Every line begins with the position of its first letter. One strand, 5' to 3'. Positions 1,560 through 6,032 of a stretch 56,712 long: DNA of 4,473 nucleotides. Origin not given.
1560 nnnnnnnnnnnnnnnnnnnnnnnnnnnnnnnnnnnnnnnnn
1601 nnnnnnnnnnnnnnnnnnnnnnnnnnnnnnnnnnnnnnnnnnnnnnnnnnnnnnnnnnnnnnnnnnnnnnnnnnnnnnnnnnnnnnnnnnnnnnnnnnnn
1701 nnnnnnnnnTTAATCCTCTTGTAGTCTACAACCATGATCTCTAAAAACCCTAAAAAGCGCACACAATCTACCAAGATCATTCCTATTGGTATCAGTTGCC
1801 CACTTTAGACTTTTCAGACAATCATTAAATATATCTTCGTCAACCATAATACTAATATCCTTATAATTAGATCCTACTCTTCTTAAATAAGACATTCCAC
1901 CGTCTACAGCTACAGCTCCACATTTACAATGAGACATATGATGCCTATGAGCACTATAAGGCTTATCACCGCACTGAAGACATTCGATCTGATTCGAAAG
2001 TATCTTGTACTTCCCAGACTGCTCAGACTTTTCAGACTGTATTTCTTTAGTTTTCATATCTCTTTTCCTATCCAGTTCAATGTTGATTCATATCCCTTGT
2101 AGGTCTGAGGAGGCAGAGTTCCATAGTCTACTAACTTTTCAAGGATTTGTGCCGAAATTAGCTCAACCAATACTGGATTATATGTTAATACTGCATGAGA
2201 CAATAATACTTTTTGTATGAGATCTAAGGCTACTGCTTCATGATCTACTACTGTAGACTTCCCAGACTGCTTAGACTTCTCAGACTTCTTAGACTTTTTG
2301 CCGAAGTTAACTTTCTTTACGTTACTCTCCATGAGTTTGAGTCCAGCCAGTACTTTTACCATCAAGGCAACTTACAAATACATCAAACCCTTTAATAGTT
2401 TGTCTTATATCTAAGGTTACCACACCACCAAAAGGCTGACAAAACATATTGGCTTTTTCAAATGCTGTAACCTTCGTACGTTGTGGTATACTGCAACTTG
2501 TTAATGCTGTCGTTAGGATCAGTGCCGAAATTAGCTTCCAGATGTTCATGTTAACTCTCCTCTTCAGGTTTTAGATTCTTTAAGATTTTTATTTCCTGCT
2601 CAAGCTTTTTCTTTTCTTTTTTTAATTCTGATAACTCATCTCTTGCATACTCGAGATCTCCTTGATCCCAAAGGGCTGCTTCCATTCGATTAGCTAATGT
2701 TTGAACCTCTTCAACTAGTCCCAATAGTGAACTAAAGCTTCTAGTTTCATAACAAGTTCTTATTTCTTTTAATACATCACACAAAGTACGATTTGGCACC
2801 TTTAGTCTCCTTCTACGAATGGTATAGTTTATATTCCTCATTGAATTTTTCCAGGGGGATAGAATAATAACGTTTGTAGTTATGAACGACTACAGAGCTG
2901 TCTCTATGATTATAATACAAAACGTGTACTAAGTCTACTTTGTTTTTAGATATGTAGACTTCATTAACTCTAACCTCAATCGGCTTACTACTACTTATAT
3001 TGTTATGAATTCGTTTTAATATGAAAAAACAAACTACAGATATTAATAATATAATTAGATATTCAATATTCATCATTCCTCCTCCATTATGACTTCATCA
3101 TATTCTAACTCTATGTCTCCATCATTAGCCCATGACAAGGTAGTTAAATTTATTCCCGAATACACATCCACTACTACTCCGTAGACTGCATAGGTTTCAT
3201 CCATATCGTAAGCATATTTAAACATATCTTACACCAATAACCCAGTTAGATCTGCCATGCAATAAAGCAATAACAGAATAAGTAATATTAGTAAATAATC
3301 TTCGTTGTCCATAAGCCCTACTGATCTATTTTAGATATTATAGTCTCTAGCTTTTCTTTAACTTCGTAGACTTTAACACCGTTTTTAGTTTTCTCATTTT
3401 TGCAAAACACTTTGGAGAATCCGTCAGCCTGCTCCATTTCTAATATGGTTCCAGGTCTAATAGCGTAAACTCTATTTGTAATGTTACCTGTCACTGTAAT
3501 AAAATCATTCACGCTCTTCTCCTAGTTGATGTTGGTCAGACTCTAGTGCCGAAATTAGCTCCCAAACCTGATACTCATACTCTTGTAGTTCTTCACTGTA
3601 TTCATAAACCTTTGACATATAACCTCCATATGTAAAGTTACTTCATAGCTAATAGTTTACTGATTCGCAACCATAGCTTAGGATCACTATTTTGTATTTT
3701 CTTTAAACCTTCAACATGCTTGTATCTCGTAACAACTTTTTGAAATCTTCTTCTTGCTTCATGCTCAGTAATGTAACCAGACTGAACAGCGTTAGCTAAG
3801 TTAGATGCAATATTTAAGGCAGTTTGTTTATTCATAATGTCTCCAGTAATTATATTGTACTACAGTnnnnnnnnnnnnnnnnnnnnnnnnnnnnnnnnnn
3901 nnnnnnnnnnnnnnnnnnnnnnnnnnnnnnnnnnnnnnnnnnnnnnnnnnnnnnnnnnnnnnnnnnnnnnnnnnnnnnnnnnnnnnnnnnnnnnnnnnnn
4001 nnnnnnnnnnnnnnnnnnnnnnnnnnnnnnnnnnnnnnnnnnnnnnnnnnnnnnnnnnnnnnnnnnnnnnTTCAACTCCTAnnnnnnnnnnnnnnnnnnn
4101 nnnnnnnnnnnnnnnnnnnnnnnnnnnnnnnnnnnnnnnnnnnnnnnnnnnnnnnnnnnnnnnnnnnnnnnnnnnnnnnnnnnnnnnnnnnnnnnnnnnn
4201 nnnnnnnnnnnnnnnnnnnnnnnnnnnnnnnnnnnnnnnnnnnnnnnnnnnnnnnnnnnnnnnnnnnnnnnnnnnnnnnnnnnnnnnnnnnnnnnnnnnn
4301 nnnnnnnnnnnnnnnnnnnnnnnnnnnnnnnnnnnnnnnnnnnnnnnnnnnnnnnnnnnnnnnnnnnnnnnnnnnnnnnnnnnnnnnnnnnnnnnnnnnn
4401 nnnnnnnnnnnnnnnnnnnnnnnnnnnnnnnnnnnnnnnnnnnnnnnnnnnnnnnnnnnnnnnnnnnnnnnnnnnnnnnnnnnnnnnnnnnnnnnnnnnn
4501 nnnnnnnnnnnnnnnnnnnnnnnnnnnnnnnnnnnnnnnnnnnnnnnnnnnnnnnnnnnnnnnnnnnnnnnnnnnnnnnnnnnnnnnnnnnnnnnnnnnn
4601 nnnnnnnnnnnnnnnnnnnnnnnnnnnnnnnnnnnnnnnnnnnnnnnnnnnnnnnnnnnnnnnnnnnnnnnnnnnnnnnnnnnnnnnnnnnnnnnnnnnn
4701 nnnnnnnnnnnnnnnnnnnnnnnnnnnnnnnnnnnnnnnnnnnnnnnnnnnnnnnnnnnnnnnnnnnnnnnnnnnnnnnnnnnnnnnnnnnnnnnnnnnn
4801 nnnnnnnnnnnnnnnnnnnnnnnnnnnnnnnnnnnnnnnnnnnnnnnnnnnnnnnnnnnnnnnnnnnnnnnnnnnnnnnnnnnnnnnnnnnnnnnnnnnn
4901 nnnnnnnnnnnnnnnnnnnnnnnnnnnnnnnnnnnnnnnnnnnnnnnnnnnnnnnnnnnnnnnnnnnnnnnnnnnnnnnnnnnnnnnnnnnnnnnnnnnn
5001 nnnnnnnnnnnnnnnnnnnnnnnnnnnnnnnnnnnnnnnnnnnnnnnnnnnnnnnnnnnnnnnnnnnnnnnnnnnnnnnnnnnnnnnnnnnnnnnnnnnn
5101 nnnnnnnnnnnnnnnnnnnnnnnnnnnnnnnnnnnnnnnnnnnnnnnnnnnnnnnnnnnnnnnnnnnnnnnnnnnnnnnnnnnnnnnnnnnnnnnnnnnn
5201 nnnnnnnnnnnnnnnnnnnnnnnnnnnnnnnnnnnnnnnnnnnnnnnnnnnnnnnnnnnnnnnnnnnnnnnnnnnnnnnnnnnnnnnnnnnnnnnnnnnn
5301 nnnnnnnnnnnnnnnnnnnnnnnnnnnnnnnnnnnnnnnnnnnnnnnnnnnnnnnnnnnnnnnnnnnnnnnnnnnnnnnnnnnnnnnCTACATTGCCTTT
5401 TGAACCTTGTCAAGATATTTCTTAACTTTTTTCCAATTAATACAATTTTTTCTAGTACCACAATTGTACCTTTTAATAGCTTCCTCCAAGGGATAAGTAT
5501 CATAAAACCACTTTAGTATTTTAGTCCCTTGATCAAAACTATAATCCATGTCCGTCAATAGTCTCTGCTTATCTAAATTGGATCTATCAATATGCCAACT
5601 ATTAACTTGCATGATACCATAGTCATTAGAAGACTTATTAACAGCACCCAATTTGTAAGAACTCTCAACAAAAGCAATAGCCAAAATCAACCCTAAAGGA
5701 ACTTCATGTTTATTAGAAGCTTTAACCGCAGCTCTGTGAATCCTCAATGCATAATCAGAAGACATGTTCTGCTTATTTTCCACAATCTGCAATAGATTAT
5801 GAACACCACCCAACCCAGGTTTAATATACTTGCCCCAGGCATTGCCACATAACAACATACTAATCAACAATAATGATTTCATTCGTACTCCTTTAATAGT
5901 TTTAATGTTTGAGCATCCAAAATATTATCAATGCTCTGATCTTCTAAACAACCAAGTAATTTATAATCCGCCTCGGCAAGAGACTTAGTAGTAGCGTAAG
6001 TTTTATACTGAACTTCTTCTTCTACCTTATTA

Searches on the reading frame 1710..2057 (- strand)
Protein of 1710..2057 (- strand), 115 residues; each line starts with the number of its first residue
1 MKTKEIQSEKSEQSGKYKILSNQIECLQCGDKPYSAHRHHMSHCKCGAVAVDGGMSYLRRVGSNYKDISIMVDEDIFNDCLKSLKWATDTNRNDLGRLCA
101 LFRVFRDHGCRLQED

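Call 30: search_protein_families(library=pfam, proteins=[window:1710-2057:-], max_evalue=0.01)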
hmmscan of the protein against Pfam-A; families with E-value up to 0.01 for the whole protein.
window:1710-2057:- (115 aa): 1 family
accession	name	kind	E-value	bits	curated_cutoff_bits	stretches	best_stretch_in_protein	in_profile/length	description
PF24749.2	DUF7695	-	2.7e-17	62.7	25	1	18-69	1-55/58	Domain of unknown function (DUF7695)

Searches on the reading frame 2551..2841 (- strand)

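Call 30: search_protein_families(library=pfam, proteins=[window:2551-2841:-], max_evalue=0.01)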
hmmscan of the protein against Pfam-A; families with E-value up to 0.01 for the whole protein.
window:2551-2841:- (96 aa): 2 families
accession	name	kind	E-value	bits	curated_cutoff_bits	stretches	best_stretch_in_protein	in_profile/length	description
PF09617.15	Cas_GSU0053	-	0.0012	19.3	25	1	42-62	44-64/168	CRISPR-associated protein GSU0053 (Cas_GSU0053)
PF19491.4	DUF6026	-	0.0065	16.8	26.6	1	67-89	19-41/51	Family of unknown function (DUF6026)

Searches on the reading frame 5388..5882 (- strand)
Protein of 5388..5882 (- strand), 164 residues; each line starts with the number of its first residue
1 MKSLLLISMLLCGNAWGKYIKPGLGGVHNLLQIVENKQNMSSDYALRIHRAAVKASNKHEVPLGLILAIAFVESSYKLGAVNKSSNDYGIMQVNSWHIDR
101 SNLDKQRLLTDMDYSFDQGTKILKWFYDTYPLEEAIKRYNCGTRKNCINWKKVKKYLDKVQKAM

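Call 30: search_protein_families(library=pfam, proteins=[window:5388-5882:-], max_evalue=0.01)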
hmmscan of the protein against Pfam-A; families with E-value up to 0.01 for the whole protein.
window:5388-5882:- (164 aa): 1 family
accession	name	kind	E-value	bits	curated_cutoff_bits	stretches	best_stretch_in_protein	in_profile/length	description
PF01464.25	SLT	-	5.5e-17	61.8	21.3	1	53-154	4-108/117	Transglycosylase SLT domain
